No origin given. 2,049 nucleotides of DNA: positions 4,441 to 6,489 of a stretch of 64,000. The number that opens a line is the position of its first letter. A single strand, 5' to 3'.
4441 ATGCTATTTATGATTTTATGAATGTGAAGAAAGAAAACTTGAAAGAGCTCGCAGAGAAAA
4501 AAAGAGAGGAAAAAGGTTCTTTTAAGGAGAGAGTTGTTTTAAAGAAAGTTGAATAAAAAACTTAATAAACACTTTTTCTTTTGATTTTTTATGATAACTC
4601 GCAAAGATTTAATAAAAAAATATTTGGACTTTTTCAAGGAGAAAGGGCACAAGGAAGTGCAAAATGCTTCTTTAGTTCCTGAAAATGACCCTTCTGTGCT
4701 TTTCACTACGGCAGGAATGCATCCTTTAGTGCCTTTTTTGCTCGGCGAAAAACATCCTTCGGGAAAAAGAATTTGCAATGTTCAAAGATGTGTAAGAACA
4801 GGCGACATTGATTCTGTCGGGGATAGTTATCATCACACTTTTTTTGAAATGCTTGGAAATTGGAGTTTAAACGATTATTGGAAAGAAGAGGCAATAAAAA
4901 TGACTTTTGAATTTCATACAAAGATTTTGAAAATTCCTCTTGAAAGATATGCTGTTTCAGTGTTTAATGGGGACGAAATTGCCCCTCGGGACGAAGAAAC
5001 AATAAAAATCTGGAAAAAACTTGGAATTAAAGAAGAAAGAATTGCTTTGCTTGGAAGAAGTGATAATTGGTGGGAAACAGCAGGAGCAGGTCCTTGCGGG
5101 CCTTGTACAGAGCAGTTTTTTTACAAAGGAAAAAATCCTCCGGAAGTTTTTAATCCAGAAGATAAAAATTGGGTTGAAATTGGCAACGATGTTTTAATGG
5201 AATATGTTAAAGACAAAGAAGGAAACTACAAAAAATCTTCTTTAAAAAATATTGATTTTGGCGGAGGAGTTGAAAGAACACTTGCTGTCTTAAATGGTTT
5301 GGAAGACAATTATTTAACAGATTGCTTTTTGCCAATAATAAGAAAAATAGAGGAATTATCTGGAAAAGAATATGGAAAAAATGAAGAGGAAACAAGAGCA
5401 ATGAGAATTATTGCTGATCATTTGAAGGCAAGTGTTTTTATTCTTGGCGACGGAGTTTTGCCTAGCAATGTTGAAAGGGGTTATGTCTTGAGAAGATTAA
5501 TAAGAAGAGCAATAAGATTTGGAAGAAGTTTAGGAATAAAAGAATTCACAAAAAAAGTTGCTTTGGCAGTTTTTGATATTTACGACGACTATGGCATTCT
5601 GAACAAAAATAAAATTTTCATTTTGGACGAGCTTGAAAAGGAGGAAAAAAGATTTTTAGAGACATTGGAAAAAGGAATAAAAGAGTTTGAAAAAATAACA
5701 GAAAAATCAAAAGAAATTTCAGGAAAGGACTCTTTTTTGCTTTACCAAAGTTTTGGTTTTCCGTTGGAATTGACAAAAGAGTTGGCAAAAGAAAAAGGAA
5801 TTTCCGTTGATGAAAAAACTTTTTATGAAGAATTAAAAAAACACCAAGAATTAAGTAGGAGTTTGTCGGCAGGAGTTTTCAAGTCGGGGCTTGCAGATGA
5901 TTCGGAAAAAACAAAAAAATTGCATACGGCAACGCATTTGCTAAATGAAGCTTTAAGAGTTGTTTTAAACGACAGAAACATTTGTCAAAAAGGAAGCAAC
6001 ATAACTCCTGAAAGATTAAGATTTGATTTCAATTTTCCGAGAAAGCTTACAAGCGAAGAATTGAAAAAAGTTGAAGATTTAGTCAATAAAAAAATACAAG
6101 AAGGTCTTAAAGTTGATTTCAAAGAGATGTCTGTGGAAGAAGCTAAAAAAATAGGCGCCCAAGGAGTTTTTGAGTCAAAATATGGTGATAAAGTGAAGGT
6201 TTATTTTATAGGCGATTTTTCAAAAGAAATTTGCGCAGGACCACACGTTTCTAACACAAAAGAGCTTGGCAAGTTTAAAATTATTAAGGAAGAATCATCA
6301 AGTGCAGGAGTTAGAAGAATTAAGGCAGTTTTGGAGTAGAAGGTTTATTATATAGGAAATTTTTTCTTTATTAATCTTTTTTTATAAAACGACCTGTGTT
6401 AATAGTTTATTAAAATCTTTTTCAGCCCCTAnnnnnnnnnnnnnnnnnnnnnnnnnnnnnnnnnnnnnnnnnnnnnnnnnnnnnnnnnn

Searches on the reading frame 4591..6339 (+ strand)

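Call 9: search_protein_families(library=pfam, max_evalue=0.001, proteins=[window:4591-6339:+])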
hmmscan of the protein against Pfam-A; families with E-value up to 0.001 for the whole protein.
window:4591-6339:+ (582 aa): 2 families
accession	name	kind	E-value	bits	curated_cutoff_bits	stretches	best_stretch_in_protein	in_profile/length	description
PF01411.24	tRNA-synt_2c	-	1e-133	447.3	30.3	1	9-450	4-454/552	tRNA synthetases class II (A)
PF07973.19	tRNA_SAD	-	1.1e-17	64.1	24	1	535-577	1-43/44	Threonyl and Alanyl tRNA synthetase second additional domain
